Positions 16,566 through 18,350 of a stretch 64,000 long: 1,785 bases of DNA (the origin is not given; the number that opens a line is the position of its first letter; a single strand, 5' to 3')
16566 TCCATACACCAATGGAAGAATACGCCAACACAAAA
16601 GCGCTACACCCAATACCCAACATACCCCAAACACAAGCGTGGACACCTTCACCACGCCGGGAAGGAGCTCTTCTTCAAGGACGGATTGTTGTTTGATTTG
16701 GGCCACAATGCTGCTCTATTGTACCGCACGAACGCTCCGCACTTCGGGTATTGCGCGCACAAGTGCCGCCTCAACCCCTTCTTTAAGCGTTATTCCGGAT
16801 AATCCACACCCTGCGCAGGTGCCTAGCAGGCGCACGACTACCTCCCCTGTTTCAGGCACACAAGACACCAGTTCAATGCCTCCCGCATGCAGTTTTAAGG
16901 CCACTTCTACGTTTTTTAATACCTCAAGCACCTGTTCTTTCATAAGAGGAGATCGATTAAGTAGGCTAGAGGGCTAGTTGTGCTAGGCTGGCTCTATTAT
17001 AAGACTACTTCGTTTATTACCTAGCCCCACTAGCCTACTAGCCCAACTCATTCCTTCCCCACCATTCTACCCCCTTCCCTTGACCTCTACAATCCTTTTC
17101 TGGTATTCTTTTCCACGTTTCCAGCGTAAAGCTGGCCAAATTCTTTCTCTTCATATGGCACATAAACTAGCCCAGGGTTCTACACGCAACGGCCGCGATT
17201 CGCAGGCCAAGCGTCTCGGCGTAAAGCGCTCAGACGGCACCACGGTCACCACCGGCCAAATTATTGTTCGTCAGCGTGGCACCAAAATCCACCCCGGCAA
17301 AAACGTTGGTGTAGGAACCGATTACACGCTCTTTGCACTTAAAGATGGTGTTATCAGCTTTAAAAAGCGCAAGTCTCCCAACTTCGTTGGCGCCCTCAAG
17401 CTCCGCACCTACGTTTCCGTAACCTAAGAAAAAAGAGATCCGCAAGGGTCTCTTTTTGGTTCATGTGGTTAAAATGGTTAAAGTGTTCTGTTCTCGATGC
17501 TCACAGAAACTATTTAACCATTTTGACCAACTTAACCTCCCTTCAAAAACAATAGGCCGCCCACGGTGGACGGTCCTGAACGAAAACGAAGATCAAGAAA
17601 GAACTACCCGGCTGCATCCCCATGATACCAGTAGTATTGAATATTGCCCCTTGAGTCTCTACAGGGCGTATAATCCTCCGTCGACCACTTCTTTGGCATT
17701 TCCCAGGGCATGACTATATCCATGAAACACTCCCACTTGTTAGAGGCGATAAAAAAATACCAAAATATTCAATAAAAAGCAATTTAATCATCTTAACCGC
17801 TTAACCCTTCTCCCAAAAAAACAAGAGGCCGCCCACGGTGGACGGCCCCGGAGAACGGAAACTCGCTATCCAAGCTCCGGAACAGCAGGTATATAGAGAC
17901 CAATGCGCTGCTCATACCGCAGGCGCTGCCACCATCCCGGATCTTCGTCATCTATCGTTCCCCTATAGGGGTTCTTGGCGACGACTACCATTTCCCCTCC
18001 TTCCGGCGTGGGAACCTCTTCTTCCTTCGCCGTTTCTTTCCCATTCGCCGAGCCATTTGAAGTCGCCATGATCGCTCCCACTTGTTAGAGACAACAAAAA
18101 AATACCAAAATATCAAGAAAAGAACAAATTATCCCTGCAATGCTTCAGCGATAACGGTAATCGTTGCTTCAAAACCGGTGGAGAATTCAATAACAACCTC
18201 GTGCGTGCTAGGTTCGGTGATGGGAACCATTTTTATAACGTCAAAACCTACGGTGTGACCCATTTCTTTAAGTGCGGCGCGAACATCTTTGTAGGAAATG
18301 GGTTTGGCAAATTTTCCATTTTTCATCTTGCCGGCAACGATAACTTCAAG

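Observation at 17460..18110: Two tandem mini-cistrons with duplicated promoter/RBS leader and terminator but different small ORFs, between rpmA and rplI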

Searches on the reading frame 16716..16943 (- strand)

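Call 13: search_protein_families(library=pfam, proteins=[window:16716-16943:-], max_evalue=0.1)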
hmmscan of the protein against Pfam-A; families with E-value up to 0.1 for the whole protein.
window:16716-16943:- (75 aa): 1 family
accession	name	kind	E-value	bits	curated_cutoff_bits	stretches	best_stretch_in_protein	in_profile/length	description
PF01106.22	NifU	-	2e-16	60.3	27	1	6-71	2-66/67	NifU-like domain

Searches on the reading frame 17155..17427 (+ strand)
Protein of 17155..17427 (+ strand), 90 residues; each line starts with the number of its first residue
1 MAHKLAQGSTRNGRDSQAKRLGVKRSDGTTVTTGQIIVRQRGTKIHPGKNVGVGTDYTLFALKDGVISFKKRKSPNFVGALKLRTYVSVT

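Call 13: search_protein_families(library=pfam, proteins=[window:17155-17427:+], max_evalue=0.1)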
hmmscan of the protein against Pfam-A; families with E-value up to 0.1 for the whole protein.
window:17155-17427:+ (90 aa): 2 families
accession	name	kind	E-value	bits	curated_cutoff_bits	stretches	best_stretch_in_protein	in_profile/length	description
PF01016.24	Ribosomal_L27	-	5.5e-35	119.7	20.5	1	2-78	1-77/79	Ribosomal L27 protein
PF21916.1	mtd_2nd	-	0.061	14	24.6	1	20-67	8-60/115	Mtd second domain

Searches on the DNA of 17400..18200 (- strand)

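Call 12: search_rna_families(source=window, start=17400, end=18200, threshold=evalue, max_evalue=10)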
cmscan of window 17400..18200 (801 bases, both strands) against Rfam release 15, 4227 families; matches with E-value up to 10: 5.
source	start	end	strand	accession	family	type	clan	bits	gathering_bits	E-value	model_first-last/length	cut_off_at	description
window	17468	17527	+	RF03638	mir-1537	Gene; miRNA;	-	22.1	63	0.098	1-61/61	no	mir-1537 microRNA precursor family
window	17465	17530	-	RF00446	mir-133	Gene; miRNA;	-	19.7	55.5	0.13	1-74/74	no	mir-133 microRNA precursor family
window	17467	17528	-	RF03510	mir-3660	Gene; miRNA;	-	18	70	1.3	1-82/82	no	mir-3660 microRNA precursor family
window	17811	17887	-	RF00519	suhB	Gene; sRNA;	CL00108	15.8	41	1.7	1-77/77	no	Makes More Granules Regulator RNA (mmgR)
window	18084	18167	-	RF01576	DdR8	Gene; snRNA; snoRNA; CD-box;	-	14.5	80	8.6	1-88/88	no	D. discoideum snoRNA DdR8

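Call 64: search_dna_similar(query=window:17458-18143:-, collection=phages, mode=distant, max_evalue=0.01)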
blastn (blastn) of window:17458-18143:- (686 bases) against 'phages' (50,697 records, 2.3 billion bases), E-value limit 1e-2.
No match.

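Call 65: search_dna_similar(query=window:17458-18143:-, collection=plasmids, mode=distant, max_evalue=0.01)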
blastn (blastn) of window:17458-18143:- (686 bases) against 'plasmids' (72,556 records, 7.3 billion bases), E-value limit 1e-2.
No match.

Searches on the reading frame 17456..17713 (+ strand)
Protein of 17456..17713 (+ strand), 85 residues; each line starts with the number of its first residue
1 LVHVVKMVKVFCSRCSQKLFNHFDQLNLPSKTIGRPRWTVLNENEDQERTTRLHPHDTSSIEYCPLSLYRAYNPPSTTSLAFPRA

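Call 56: search_protein_families(library=phrogs, proteins=[window:17456-17713:+], max_evalue=1)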
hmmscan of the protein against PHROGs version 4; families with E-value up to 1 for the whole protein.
window:17456-17713:+ (85 aa): 1 family
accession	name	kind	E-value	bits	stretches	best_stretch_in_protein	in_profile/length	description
phrog_20020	-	unknown function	0.046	15.2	1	6-42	41-77/111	-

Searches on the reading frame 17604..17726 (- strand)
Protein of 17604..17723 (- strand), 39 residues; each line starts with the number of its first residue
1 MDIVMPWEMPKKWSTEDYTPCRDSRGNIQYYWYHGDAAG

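Call 13: search_protein_families(library=pfam, proteins=[window:17604-17723:-], max_evalue=0.1)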
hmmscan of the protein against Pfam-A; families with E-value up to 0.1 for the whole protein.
window:17604-17723:- (39 aa): 0 families

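Call 56: search_protein_families(library=phrogs, proteins=[window:17604-17723:-], max_evalue=1)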
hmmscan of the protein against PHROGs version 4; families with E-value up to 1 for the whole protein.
window:17604-17723:- (39 aa): 0 families

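Call 57: search_protein_families(library=padloc, proteins=[window:17604-17723:-], max_evalue=1)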
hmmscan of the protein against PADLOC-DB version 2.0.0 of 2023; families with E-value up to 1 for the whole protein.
window:17604-17723:- (39 aa): 0 families

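Call 58: search_protein_families(library=ncbifam, proteins=[window:17604-17723:-], max_evalue=1)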
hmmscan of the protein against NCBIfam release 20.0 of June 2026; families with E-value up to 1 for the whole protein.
window:17604-17723:- (39 aa): 0 families

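Call 63: predict_structure(protein=window:17604-17723:-)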
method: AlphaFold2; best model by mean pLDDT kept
length: 39 residues; sequences in the alignment: 1
mean_pLDDT: 71.9   pTM: 0.34
mean pLDDT of the five models: 71.9, 68.0, 61.8, 61.2, 55.7
residues with pLDDT >= 90: 8; 70-90: 11; 50-70: 18; < 50: 2
segments of 3 or more residues with pLDDT < 50: none
pLDDT, mean of each block of 10 residues (from residue 1): 57 72 91 66
secondary structure, 60 per line:
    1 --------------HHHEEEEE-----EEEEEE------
elements in order: E18-22 E28-33

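Call 66: search_dna_similar(query=window:17604-17723:-, collection=phages, mode=protein, max_evalue=1)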
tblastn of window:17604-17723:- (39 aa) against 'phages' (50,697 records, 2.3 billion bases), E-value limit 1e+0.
No match.

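Call 67: search_dna_similar(query=window:17604-17723:-, collection=plasmids, mode=protein, max_evalue=1)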
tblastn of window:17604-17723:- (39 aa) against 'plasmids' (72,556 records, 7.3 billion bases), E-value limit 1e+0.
No match.

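Call 68: find_homologous_proteins(query=window:17607-17726:-, max_evalue=1)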
Query seq(40 aa): no candidate shares three 5-residue words with the query. No homologue found.
